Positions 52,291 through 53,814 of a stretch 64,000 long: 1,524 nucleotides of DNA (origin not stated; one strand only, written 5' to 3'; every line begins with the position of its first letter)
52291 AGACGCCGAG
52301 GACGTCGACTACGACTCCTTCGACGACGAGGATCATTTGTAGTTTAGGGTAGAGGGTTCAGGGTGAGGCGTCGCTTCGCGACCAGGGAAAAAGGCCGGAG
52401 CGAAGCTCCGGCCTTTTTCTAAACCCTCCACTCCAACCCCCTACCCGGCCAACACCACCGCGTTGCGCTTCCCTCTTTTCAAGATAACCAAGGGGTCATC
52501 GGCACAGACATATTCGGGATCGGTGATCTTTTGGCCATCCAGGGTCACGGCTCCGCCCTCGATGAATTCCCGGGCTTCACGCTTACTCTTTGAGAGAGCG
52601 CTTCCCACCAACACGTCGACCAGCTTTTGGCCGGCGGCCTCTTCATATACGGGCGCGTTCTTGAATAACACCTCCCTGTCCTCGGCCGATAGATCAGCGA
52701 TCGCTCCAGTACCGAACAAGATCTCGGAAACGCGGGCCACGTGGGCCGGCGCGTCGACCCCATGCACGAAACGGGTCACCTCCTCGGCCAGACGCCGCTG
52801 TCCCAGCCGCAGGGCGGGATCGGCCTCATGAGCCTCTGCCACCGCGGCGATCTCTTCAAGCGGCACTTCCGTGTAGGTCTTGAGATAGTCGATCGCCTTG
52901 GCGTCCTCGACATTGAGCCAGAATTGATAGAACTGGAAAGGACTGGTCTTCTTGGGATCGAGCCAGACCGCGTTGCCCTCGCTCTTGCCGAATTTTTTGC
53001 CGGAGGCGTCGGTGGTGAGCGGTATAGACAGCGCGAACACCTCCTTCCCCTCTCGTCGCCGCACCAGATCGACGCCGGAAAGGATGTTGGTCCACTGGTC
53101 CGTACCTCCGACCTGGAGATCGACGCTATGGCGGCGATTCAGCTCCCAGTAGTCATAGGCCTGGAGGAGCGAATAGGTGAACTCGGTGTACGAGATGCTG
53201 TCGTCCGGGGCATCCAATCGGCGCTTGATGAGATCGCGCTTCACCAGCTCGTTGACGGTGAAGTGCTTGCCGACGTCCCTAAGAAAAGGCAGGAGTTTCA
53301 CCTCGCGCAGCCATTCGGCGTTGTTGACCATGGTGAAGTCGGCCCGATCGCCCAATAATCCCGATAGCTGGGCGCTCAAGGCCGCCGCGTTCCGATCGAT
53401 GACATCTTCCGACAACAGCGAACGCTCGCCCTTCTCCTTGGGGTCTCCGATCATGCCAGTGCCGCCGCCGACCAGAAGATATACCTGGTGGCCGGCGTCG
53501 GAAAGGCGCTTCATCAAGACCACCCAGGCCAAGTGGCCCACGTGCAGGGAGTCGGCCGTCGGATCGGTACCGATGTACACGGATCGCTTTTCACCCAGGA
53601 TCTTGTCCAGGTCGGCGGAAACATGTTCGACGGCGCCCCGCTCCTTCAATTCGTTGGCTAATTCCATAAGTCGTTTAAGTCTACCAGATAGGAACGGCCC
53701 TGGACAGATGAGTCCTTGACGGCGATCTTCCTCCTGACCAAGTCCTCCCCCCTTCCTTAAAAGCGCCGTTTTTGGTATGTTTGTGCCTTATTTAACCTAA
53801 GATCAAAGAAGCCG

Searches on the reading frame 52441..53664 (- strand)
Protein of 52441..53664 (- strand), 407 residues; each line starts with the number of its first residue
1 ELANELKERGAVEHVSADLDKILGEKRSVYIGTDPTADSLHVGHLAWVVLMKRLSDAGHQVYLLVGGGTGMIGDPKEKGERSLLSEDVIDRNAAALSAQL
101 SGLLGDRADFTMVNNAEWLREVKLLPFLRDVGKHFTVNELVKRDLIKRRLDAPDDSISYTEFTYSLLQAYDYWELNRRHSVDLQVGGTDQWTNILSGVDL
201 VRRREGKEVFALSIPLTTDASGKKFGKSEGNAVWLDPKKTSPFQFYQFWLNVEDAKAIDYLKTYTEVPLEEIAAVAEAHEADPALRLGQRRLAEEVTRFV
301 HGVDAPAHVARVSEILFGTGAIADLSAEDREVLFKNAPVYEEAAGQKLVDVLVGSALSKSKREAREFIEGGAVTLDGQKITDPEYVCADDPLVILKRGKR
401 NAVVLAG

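Call 64: search_protein_families(library=pfam, proteins=[window:52441-53664:-], max_evalue=0.001)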
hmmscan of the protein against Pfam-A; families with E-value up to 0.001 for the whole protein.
window:52441-53664:- (407 aa): 3 families
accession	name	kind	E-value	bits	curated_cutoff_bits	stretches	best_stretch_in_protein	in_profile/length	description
PF00579.31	tRNA-synt_1b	-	5.4e-71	239.7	21.1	1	26-317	5-291/292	tRNA synthetases class I (W and Y)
PF22421.1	SYY_C-terminal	-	2.7e-14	53.2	27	1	331-401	3-79/83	Tyrosine--tRNA ligase SYY-like C-terminal domain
PF01479.30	S4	-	2.9e-08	33.8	22.8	1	347-385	2-40/48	S4 domain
